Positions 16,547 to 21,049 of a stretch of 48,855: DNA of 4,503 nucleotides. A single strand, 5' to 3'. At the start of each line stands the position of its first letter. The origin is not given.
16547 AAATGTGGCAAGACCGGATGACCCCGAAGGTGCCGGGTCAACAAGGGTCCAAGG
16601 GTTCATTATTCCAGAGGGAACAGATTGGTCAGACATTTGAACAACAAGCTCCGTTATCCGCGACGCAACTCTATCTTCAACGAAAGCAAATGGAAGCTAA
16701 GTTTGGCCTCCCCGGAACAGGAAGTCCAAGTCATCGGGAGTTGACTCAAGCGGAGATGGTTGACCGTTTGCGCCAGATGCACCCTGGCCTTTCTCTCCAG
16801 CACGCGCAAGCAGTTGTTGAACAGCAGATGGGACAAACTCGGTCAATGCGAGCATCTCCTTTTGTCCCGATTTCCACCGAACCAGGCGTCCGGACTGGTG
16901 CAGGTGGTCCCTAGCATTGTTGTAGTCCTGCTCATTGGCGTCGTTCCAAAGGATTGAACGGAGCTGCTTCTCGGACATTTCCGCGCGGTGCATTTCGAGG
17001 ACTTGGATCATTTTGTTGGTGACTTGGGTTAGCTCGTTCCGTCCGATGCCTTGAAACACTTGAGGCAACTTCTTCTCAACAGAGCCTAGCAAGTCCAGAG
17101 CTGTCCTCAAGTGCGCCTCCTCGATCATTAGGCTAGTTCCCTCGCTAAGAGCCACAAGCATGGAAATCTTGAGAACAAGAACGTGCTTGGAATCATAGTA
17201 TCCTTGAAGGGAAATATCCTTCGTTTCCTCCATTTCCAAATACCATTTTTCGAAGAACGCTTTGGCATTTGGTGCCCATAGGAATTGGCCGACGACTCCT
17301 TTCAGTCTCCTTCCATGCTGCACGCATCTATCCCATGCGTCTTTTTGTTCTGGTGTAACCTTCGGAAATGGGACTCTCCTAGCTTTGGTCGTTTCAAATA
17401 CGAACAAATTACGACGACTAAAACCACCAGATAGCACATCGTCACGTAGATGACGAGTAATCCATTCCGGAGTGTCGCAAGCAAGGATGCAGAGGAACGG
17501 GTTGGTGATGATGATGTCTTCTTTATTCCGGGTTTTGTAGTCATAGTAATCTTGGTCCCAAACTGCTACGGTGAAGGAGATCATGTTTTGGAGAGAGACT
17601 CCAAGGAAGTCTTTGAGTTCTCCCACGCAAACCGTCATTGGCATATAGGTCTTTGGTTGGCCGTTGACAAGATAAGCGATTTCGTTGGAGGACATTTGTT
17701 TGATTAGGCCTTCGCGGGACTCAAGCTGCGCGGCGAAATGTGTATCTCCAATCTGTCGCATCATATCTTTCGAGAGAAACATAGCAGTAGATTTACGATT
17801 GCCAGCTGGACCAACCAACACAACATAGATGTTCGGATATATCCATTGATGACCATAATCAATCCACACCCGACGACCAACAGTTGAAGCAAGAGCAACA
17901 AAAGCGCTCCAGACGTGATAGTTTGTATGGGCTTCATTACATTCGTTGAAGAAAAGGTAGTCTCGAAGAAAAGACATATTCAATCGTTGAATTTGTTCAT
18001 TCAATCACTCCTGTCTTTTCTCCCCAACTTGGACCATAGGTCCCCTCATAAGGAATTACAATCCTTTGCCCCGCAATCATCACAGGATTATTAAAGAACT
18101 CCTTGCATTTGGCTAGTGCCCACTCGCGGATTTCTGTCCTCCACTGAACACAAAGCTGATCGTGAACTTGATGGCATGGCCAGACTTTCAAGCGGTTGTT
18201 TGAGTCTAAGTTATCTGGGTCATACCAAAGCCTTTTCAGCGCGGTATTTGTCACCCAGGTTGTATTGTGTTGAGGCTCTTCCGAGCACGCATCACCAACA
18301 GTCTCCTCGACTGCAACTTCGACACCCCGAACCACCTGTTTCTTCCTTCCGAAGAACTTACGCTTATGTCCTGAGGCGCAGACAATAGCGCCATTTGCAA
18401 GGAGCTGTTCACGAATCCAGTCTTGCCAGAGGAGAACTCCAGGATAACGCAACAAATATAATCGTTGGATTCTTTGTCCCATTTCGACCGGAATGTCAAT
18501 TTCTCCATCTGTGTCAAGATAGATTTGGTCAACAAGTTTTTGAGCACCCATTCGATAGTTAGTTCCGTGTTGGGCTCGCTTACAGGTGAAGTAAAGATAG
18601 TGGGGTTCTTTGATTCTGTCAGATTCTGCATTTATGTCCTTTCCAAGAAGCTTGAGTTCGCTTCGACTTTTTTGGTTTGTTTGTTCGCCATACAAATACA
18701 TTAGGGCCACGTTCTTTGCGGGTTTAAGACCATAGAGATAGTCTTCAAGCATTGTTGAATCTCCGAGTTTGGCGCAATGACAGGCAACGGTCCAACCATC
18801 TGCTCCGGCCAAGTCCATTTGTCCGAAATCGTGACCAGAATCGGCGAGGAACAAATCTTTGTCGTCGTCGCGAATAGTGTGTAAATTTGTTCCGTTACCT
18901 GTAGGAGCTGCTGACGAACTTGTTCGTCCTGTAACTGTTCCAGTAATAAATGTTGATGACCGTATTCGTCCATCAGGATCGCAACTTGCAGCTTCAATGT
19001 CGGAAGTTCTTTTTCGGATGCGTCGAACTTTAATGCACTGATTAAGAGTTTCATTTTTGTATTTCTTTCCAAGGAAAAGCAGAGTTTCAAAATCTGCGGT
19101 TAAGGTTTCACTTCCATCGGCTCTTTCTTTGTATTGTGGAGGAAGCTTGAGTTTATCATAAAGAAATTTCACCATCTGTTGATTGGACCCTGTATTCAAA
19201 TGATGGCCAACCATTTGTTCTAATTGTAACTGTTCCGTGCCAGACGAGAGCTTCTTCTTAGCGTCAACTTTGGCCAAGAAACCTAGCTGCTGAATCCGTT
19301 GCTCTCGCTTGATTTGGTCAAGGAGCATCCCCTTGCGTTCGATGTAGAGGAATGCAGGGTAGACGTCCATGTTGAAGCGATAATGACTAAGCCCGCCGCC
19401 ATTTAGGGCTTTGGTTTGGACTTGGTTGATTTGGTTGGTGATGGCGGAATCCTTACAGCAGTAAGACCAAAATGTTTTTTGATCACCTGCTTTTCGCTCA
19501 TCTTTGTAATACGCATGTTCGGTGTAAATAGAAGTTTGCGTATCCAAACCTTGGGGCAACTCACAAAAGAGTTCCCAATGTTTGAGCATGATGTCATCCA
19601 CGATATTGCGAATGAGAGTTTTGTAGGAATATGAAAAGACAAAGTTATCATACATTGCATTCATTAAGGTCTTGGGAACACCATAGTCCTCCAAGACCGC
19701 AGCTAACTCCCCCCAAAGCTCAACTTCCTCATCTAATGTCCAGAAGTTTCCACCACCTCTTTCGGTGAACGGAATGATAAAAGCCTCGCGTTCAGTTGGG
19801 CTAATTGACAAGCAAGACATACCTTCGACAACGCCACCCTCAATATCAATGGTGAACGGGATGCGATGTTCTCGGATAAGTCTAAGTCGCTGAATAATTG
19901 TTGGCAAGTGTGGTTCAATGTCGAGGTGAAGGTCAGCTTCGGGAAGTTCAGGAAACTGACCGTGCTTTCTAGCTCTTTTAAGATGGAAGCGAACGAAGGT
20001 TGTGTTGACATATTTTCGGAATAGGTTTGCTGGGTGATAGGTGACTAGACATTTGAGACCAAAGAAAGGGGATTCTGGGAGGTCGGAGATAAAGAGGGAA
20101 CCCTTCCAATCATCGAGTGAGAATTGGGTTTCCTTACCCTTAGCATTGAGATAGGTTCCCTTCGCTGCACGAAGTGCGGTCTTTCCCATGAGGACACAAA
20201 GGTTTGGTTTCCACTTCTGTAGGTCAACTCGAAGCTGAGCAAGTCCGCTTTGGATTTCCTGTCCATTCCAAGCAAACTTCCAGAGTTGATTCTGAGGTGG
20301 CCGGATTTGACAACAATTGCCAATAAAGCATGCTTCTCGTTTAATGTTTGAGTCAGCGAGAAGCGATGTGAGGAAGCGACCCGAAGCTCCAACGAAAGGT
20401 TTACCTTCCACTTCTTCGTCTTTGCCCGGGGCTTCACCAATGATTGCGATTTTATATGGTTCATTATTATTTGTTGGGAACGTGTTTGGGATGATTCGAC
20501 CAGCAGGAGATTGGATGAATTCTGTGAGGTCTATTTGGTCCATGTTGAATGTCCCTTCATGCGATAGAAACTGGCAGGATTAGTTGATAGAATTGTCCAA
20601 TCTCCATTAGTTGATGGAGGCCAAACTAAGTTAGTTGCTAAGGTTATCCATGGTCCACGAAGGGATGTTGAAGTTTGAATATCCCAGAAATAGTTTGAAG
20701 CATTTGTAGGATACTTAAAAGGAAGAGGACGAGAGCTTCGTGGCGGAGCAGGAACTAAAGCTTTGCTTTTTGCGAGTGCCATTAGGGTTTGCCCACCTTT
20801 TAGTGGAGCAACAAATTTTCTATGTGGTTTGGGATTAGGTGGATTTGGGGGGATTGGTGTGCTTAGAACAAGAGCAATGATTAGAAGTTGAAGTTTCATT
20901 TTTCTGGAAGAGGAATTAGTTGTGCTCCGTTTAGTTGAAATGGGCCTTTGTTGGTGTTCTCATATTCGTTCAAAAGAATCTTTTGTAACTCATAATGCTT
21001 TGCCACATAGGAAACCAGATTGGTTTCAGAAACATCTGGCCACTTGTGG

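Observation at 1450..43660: A 23-bp start-associated palindrome (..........-NNN-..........) marks ten gene junctions on both transcription arms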

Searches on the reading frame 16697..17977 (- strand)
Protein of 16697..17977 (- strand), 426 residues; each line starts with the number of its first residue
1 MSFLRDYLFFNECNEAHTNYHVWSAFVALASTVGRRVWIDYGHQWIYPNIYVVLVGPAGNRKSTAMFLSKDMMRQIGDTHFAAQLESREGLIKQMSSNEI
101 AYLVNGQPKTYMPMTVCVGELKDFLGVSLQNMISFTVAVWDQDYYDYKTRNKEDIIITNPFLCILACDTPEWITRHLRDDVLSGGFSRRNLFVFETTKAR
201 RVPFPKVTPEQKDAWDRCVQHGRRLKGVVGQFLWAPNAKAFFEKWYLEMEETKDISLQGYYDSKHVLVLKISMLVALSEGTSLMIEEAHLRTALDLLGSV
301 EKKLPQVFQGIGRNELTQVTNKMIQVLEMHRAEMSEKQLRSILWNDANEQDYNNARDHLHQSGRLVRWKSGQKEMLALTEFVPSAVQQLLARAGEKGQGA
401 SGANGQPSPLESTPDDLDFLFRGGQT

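Call 11: search_protein_families(library=pfam, proteins=[window:16697-17977:-], max_evalue=0.01)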
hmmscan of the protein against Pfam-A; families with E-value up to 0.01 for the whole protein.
window:16697-17977:- (426 aa): 1 family
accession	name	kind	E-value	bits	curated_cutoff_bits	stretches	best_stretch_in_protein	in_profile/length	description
PF13148.11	DUF3987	-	8.2e-12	45.4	27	2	22-83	8-70/364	Protein of unknown function (DUF3987)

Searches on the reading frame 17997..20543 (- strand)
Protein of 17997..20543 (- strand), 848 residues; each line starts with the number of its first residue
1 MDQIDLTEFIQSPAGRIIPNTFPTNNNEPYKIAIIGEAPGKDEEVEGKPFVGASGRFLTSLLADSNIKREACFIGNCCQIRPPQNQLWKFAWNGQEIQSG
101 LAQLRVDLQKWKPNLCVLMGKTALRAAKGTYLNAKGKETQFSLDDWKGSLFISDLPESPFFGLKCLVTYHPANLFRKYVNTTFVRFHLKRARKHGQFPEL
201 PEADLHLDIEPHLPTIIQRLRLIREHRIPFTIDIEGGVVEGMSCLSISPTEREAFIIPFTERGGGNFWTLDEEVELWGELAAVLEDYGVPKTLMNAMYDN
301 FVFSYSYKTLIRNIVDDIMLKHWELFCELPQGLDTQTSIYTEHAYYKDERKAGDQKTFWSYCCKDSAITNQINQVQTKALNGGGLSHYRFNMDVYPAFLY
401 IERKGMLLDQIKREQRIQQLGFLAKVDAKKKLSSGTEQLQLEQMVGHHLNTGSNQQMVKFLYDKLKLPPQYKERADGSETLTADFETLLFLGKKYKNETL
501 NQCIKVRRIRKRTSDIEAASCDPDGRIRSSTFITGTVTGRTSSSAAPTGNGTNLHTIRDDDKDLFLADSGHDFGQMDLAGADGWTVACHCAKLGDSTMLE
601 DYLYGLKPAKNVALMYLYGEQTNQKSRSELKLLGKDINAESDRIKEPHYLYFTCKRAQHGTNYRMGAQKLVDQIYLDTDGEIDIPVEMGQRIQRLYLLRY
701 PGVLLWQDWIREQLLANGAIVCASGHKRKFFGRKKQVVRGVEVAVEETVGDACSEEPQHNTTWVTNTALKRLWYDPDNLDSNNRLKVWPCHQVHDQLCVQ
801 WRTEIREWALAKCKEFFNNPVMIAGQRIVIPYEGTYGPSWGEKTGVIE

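Call 7: search_dna_similar(query=window:17997-20543:-, collection=phages, mode=protein, max_rows=20)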
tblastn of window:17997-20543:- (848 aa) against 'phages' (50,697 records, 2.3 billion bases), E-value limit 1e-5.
Records with a match: 47; places in all: 47; records where one place covers at least 80% of the query: 10.
Best place of each record, by identity: <60% 47.
By first word of the organism name: Pseudomonas 15; Bacteriophage 11; Serratia 6; Caudoviricetes 3; Brevundimonas 2; Caulobacter 1; Yersinia 1; Microcystis 1; Desulfofustis 1; Vibrio 1; and 5 more.
By host as written in the record: - 18; Pseudomonas aeruginosa 11; Serratia marcescens 6; Brevundimonas pondensis LVF1 2; Caulobacter sp. 1; Yersinia enterocolitica 1; Microcystis elabens 1; Vibrio splendidus 1; and 6 more.
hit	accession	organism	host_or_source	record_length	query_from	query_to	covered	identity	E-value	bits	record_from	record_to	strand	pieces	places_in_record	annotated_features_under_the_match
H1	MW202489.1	Bacteriophage sp.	Manatee Spring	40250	29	842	96%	26.3%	2e-58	224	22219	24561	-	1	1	DNA polymerase | hypothetical protein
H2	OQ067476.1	Caulobacter phage Kuura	Caulobacter sp.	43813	15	800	93%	26.1%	2e-24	219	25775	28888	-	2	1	DNA polymerase | hypothetical protein (x3)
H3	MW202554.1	Caudoviricetes sp.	Manatee Spring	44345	26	842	88%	24.8%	2e-17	168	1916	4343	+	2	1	DNA polymerase (x2)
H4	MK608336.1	Serratia phage Serbin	Serratia marcescens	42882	27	728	83%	22.0%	3e-9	67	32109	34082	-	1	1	DNA polymerase I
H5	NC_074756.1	Serratia phage Serbin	Serratia marcescens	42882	27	728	83%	22.0%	3e-9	67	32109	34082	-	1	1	DNA polymerase I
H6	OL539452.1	Serratia phage vB_SmaS_Opt-155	Serratia marcescens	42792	27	728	83%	21.8%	9e-9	66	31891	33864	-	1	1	putative DNA polymerase I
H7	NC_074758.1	Serratia phage vB_SmaS_Opt-155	Serratia marcescens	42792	27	728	83%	21.8%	9e-9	66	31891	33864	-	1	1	putative DNA polymerase I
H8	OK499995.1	Serratia phage vB_SmaS_Tlacuache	Serratia marcescens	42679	27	728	83%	21.8%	2e-8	65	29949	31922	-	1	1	hypothetical protein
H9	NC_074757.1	Serratia phage vB_SmaS_Tlacuache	Serratia marcescens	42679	27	728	83%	21.8%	2e-8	65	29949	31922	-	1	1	hypothetical protein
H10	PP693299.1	Yersinia phage vB_YenM_P744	Yersinia enterocolitica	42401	31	728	82%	21.9%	8e-10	69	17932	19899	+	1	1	DNA polymerase I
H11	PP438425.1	Microcystis phage Mel-JY34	Microcystis elabens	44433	31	565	63%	27.1%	1e-39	165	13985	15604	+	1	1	DNA polymerase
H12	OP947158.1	Desulfofustis phage LS06-2018-MD01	-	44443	23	587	67%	25.2%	7e-31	137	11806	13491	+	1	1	DNA polymerase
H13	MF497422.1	Vibrio phage vB_VspS_VS-ABTNL-3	Vibrio splendidus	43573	32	561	63%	21.4%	2e-15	87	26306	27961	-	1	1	3'-5'exonuclease and polymerase domain protein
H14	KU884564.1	Pseudomonas phage PaMx43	Pseudomonas aeruginosa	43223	229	739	60%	22.1%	3e-9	67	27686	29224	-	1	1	putative DNA polymerase I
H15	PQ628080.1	Pseudomonas phage Neko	Pseudomonas aeruginosa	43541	229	739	60%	21.9%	2e-10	71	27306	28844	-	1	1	DNA polymerase I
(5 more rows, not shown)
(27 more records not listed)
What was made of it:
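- Tried and rejected: The best polymerase hit is 26% identical (call 7).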

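Call 26: find_related_loci(query=window:17997-20543:-, collection=viral_contigs, flank=10000)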
Query window:17997-20543:- (848 aa) in viral_contigs; peptide patterns used: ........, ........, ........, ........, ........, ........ (x = any residue, [..] = any of these).
6 stretches matched a pattern, but none encodes a relative of the query by tblastn (E <= 1e-3).

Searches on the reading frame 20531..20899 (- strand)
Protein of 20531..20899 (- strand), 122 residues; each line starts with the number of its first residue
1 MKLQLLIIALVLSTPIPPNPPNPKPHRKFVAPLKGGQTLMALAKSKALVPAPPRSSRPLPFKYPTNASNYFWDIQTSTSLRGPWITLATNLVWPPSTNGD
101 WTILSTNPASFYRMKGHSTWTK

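Call 15: search_protein_families(library=pfam, proteins=[window:20531-20899:-], max_evalue=0.01)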
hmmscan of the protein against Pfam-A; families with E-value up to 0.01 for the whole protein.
window:20531-20899:- (122 aa): 0 families
